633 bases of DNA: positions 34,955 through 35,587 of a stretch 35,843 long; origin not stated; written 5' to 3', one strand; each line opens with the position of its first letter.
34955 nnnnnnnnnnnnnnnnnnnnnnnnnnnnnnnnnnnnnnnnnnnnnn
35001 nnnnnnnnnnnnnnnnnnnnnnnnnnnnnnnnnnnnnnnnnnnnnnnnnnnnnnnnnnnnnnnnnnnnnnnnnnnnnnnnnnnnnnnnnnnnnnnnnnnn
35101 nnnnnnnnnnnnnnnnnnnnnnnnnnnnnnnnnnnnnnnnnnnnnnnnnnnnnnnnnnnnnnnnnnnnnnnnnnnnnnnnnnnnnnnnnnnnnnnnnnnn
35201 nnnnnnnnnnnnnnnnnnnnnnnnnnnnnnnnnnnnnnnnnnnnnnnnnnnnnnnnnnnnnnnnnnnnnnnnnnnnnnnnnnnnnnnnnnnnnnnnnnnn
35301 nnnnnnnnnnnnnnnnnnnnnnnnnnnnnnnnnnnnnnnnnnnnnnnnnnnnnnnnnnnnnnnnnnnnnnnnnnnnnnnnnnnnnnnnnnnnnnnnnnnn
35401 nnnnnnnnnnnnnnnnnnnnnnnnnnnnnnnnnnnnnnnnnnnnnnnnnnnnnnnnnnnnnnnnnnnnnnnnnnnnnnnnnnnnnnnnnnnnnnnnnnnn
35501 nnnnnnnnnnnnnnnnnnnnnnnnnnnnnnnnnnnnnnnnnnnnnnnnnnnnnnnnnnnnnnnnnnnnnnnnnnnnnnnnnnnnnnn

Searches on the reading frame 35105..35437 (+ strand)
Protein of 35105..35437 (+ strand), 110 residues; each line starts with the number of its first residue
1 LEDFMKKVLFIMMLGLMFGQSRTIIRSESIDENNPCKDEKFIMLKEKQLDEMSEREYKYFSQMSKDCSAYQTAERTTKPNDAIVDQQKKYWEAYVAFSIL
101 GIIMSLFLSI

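Call 10: search_protein_families(library=pfam, proteins=[window:35105-35437:+], max_evalue=0.01)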
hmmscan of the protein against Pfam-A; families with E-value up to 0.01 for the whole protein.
window:35105-35437:+ (110 aa): 0 families

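Call 16: find_encoding_contigs(protein=window:35117-35437:+, flank=10000, max_places=10)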
Protein window:35117-35437:+ (106 aa): 4 contigs read that carry it; 4 places shown.
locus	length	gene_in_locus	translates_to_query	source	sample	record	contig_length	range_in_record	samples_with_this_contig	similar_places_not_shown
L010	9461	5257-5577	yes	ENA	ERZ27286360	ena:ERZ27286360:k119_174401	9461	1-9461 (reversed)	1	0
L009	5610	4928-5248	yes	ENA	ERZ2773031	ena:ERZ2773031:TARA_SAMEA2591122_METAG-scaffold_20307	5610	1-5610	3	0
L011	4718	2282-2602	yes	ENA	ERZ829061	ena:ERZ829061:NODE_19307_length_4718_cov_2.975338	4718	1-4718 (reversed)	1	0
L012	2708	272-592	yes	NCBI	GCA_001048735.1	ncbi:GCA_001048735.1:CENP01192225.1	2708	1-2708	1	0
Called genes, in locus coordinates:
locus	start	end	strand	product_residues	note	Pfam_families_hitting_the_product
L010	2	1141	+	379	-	?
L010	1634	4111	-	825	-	PF18962:Por_Secre_tail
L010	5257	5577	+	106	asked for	-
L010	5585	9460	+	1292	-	?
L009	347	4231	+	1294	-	PF18962:Por_Secre_tail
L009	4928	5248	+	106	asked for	-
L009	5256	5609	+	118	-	?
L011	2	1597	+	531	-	?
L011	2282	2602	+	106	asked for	-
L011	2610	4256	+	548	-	PF02369:Big_1 (weak)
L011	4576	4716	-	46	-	?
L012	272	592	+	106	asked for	-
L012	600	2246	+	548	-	PF02369:Big_1 (weak)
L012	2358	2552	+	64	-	-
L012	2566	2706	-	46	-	?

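Call 46: search_protein_families(library=phrogs, proteins=[window:35117-35437:+], max_evalue=0.01)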
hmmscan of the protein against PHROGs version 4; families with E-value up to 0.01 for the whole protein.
window:35117-35437:+ (106 aa): 1 family
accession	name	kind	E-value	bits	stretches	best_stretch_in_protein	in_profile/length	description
phrog_21004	-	unknown function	0.0054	18.4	0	12-67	12-67/101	-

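Call 75: search_protein_families(library=ncbifam, proteins=[window:35117-35437:+], max_evalue=0.001)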
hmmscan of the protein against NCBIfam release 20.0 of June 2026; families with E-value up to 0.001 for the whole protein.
window:35117-35437:+ (106 aa): 0 families
